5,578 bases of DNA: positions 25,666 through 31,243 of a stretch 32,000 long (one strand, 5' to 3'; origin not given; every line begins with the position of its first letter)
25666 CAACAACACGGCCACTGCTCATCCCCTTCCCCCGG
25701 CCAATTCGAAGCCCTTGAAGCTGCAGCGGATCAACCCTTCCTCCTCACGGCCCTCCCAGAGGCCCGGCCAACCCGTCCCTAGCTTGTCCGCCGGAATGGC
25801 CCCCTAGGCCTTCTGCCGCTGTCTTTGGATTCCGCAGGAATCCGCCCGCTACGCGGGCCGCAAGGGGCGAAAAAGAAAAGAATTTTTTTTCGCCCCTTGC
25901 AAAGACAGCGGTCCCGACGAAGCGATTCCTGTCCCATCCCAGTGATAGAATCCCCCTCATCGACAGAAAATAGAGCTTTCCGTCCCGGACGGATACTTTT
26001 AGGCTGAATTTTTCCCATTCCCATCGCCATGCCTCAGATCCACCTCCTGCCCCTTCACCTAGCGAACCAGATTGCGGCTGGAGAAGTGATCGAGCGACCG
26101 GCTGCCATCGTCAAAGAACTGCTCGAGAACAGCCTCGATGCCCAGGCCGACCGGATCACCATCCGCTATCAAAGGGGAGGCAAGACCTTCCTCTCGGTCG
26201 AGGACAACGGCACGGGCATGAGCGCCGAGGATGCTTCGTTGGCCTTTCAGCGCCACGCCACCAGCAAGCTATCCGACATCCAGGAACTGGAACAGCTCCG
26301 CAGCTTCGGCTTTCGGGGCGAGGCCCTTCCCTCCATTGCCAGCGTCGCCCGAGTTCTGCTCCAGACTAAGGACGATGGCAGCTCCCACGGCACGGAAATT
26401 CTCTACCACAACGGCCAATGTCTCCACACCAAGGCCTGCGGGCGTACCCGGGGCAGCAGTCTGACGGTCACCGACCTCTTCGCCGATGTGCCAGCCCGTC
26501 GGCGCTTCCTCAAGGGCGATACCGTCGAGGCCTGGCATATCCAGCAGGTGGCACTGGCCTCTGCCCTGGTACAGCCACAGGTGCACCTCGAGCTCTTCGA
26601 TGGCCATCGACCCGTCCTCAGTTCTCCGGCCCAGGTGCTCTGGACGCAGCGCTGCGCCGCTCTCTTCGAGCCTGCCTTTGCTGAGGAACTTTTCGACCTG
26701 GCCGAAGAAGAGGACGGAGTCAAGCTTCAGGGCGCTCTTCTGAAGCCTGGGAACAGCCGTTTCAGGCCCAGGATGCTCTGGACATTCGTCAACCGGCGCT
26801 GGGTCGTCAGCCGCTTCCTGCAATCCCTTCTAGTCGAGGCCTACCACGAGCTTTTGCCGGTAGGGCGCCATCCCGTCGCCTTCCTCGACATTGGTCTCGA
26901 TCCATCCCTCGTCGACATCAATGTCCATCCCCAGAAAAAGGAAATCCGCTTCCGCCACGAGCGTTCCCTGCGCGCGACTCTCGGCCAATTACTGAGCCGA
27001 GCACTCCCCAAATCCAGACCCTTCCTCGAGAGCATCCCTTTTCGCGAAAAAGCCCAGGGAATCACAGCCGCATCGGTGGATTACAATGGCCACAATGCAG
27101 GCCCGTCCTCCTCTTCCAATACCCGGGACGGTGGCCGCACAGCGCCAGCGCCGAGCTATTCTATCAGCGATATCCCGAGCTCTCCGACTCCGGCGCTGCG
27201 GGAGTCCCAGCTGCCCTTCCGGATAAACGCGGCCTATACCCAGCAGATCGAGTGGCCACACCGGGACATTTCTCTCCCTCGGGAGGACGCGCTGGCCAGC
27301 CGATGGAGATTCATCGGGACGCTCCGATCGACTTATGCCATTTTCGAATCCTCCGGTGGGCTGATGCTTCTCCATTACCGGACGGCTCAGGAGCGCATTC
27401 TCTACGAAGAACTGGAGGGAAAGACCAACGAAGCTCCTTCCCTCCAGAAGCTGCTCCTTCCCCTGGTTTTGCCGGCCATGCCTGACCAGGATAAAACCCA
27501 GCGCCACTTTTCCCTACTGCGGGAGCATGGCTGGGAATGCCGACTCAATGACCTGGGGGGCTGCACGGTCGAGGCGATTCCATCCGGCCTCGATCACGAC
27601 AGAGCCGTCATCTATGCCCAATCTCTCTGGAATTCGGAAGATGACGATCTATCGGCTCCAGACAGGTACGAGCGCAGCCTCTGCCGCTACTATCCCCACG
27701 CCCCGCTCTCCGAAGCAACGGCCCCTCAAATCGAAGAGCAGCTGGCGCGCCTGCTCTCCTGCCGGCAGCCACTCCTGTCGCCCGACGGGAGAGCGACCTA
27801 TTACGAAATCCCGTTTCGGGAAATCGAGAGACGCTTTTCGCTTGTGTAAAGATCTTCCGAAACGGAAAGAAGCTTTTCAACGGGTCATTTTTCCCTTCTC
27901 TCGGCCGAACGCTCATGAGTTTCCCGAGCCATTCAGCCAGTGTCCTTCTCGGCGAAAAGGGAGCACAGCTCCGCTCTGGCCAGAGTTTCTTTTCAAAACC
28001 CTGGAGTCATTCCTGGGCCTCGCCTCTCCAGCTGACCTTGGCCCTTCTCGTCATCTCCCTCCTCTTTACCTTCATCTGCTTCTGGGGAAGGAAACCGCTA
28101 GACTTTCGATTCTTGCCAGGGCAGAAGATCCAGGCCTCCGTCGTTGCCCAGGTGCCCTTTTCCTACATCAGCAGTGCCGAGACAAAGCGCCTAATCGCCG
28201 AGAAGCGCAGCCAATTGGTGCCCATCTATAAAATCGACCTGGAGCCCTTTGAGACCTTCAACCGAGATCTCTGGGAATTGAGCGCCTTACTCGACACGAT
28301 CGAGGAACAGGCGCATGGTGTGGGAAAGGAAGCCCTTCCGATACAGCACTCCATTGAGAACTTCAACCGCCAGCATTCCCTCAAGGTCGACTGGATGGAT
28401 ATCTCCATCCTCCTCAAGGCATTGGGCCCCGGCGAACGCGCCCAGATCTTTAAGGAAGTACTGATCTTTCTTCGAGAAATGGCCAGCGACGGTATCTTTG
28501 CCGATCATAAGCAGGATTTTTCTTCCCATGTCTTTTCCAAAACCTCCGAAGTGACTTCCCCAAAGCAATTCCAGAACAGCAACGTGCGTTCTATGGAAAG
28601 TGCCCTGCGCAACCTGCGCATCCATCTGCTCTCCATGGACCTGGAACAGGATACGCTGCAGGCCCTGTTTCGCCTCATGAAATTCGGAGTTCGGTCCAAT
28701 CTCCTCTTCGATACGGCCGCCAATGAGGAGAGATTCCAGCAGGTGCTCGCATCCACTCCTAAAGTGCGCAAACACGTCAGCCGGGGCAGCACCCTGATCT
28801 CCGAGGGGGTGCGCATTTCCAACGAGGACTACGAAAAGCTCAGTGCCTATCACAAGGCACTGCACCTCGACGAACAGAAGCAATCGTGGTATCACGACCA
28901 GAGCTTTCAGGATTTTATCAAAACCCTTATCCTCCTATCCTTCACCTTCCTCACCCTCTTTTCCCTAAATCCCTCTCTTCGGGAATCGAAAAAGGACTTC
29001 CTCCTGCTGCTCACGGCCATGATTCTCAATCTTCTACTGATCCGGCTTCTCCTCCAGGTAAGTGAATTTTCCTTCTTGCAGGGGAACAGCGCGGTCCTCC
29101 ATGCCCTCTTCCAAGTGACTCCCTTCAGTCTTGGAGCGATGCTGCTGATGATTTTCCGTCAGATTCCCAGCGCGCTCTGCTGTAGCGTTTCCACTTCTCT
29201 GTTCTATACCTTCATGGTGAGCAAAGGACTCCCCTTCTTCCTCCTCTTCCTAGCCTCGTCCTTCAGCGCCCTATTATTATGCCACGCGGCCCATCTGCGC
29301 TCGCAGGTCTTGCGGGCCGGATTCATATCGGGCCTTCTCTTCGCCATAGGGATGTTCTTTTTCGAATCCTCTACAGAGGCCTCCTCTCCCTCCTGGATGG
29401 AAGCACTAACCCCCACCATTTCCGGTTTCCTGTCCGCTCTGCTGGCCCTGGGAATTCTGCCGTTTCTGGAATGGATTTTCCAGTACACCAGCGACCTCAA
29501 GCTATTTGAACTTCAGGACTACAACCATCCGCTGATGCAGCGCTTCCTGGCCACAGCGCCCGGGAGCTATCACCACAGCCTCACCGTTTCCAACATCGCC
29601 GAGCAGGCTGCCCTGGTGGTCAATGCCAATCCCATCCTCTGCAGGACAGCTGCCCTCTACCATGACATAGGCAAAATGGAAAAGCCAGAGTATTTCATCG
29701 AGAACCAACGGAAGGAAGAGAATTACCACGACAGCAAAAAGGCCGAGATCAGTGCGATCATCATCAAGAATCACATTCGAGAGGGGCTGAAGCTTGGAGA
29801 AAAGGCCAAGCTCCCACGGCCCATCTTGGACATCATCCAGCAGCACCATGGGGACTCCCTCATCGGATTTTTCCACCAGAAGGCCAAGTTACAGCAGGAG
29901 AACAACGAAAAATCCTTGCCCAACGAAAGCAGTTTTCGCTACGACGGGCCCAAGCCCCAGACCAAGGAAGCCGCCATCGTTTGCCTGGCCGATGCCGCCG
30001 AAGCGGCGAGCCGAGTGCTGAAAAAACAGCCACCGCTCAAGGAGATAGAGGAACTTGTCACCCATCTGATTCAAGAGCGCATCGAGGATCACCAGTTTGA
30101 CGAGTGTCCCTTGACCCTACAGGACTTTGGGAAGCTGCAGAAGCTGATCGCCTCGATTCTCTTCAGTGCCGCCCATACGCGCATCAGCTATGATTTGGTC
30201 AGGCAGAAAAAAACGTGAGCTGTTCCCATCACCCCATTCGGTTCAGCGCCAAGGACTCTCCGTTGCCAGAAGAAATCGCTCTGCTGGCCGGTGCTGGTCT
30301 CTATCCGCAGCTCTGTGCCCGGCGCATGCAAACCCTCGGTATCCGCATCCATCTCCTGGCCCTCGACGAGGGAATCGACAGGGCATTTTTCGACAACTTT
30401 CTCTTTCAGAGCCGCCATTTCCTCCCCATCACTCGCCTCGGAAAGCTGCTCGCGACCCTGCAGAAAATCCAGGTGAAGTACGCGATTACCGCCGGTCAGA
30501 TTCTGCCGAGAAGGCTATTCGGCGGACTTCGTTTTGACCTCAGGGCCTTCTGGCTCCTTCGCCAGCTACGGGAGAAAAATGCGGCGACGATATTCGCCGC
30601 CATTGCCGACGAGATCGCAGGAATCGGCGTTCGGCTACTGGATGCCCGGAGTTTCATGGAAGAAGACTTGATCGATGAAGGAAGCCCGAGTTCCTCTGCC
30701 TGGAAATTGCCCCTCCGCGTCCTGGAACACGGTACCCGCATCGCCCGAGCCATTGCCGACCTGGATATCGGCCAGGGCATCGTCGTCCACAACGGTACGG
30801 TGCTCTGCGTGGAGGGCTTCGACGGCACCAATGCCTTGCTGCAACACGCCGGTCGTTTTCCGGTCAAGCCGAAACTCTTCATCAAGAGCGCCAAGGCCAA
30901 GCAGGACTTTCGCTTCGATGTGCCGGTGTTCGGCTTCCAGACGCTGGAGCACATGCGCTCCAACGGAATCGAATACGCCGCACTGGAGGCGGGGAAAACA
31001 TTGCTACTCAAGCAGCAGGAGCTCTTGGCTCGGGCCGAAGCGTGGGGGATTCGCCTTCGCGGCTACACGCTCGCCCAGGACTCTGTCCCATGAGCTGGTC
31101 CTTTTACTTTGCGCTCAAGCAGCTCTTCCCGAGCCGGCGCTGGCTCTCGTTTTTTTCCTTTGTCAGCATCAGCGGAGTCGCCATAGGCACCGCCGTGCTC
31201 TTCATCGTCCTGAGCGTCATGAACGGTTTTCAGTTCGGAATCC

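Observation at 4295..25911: Ten-copy family of intergenic 'cloverleaf' elements conserved in structure, not sequence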

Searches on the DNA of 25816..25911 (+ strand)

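Call 83: search_dna_similar(query=window:25816-25911:+, collection=ecoli_genomes, mode=distant, max_evalue=0.01, max_rows=5)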
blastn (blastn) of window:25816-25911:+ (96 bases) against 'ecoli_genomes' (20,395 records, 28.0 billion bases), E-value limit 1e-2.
No match.

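Call 84: search_dna_similar(query=window:25816-25911:+, collection=plasmids, mode=distant, max_evalue=0.01, max_rows=5)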
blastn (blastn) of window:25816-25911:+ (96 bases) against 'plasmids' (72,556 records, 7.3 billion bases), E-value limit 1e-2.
No match.

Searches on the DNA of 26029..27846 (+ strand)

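Call 51: search_with_rna_model(model_id=R1, sources=[L030, L031, L032], max_evalue=0.01, show_alignments=0)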
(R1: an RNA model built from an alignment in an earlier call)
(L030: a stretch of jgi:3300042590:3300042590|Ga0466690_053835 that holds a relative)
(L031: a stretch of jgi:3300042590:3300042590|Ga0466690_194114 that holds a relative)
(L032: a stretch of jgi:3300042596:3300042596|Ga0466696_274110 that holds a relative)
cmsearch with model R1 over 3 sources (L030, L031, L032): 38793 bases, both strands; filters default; matches with E-value up to 0.01: 16.
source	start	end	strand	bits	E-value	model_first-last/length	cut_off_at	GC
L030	4508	4607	+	90.4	1.5e-18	1-97/97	no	0.56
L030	2068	2167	+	75.1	4.5e-15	1-97/97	no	0.66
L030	5491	5586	-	71.2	3.5e-14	1-97/97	no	0.73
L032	8180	8282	+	69.5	8.7e-14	1-97/97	no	0.61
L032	12959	13061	-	69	1.1e-13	1-97/97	no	0.56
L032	2063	2165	+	67.8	2.1e-13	1-97/97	no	0.59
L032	5986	6089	+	67.1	3e-13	1-97/97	no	0.58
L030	4296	4399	-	53.5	3.6e-10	1-97/97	no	0.76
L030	5491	5586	+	49.5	2.9e-09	1-97/97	no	0.73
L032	2063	2165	-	39.2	6.3e-07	1-97/97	no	0.59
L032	8180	8282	-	38.1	1.2e-06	1-97/97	no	0.61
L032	12959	13061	+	37.5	1.6e-06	1-97/97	no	0.56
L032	5986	6089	-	36.3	2.9e-06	1-97/97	no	0.58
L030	4508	4607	-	35.4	4.8e-06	1-97/97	no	0.56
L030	2068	2167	-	31.9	2.9e-05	1-97/97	no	0.66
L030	4296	4399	+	23.1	0.0029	1-97/97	no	0.76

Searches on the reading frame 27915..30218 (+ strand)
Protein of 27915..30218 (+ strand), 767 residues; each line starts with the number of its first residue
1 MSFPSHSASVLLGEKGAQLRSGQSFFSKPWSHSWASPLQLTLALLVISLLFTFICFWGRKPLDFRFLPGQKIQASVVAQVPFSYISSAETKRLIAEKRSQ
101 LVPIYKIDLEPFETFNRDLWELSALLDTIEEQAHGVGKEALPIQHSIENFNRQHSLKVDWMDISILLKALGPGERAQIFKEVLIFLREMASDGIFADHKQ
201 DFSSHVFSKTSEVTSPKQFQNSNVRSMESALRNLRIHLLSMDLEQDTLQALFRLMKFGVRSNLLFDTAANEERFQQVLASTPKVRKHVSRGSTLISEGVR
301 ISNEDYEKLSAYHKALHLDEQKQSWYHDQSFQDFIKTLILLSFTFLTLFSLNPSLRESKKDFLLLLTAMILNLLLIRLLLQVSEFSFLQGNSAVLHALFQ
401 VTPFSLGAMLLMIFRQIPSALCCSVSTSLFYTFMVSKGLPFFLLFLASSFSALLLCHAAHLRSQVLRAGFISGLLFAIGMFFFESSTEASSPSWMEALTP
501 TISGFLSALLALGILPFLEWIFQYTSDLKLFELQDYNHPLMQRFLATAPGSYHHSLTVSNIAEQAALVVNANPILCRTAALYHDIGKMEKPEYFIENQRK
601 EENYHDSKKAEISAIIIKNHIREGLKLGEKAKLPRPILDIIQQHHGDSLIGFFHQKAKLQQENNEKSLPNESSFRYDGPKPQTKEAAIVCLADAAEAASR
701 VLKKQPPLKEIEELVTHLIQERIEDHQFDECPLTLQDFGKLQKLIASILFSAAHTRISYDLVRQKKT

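Call 7: search_protein_families(library=pfam, proteins=[window:27915-30218:+])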
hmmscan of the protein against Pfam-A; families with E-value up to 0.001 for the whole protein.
window:27915-30218:+ (767 aa): 4 families
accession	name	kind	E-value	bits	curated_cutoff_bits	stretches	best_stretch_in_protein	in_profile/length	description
PF07697.16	7TMR-HDED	-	6.4e-19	69.3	27.6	1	73-313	7-221/224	7TM-HD extracellular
PF07698.17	7TM-7TMR_HD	-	8.7e-19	68.6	29.4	1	337-526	11-190/190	7TM receptor with intracellular HD hydrolase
PF01966.28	HD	-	3.3e-18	66.5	22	1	552-697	2-115/116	HD domain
PF13487.12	HD_5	-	8.9e-05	22.7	27.2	0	549-645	12-106/170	HD domain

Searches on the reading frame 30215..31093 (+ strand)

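Call 7: search_protein_families(library=pfam, proteins=[window:30215-31093:+])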
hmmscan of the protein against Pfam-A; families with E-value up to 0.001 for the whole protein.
window:30215-31093:+ (292 aa): 2 families
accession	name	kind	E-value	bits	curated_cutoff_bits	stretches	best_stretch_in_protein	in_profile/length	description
PF06230.17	LpxI_C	-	3e-33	114.9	25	1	170-280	18-129/131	LpxI C-terminal domain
PF17930.7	LpxI_N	-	1.4e-18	67.5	25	1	21-150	2-128/129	LpxI N-terminal domain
